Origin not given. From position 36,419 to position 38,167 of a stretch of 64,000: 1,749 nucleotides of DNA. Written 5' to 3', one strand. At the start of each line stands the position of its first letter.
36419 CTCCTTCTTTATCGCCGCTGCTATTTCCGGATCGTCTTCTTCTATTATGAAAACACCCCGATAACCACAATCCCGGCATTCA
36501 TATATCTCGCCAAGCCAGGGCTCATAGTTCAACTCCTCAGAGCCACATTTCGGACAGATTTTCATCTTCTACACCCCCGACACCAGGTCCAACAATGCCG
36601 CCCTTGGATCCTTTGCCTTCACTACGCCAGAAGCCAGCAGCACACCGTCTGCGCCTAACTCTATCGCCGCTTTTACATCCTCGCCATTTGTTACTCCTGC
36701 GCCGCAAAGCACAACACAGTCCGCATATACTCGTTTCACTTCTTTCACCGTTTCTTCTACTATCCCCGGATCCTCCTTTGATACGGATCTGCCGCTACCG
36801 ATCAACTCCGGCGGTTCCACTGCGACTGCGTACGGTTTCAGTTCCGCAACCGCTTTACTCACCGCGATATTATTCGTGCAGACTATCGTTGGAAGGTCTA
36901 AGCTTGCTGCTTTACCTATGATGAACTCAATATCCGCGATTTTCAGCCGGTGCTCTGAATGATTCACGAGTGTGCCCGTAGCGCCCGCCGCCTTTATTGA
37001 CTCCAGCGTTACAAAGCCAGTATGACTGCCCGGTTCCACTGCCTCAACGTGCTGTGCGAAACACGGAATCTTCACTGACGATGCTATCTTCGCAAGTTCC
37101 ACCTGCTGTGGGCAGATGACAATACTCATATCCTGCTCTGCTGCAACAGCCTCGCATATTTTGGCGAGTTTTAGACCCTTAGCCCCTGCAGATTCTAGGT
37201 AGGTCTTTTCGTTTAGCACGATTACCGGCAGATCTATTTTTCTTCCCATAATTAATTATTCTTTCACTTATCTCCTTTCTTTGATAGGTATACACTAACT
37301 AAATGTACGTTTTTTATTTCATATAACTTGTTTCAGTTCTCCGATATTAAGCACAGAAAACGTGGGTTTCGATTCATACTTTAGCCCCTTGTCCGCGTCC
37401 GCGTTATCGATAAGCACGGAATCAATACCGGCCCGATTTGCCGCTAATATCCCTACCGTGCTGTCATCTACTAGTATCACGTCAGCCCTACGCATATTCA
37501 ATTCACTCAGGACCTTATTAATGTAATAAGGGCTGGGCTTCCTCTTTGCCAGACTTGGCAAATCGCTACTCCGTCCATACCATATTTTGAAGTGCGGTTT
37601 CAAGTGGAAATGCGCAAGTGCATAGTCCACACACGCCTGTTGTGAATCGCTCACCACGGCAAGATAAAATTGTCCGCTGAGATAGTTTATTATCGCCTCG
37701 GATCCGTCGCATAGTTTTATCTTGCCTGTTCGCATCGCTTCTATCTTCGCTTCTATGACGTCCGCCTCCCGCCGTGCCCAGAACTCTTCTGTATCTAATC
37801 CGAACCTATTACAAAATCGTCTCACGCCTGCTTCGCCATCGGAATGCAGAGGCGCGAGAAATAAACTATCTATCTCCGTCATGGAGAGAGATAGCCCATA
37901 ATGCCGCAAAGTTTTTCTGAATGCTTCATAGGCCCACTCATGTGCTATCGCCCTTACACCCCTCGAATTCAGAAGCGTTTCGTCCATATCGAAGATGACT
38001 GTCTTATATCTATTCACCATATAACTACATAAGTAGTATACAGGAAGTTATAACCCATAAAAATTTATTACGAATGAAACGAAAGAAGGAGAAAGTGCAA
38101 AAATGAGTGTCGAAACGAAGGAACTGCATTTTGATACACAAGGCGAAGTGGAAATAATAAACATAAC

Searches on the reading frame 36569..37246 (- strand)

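Call 56: search_protein_families(library=pfam, proteins=[window:36569-37246:-], max_evalue=0.001)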
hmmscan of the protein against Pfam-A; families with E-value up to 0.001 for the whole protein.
window:36569-37246:- (225 aa): 3 families
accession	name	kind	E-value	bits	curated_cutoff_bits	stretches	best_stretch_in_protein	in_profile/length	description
PF00121.24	TIM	-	3.4e-38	132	20.1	1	7-218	1-238/245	Triosephosphate isomerase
PF05690.20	ThiG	-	3.5e-06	27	23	1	162-215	161-214/247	Thiazole biosynthesis protein ThiG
PF01070.24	FMN_dh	-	0.00081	19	24.9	0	170-205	267-302/350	FMN-dependent dehydrogenase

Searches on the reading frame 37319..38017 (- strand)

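Call 56: search_protein_families(library=pfam, proteins=[window:37319-38017:-], max_evalue=0.001)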
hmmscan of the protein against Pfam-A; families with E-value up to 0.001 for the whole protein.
window:37319-38017:- (232 aa): 5 families
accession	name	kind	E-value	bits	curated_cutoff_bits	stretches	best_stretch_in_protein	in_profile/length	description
PF13419.12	HAD_2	-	4.8e-21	76.1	23.8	1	7-202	1-177/178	Haloacid dehalogenase-like hydrolase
PF00702.32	Hydrolase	-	1.1e-16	62.2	26.4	1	4-197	1-191/191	haloacid dehalogenase-like hydrolase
PF13242.12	Hydrolase_like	-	5.4e-06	26.7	22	1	159-226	3-73/75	HAD-hyrolase-like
PF03031.24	NIF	-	2.8e-05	24.3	21.8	0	96-198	33-129/160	NLI interacting factor-like phosphatase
PF12710.13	HAD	-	0.00015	22.7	27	1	7-138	1-123/189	haloacid dehalogenase-like hydrolase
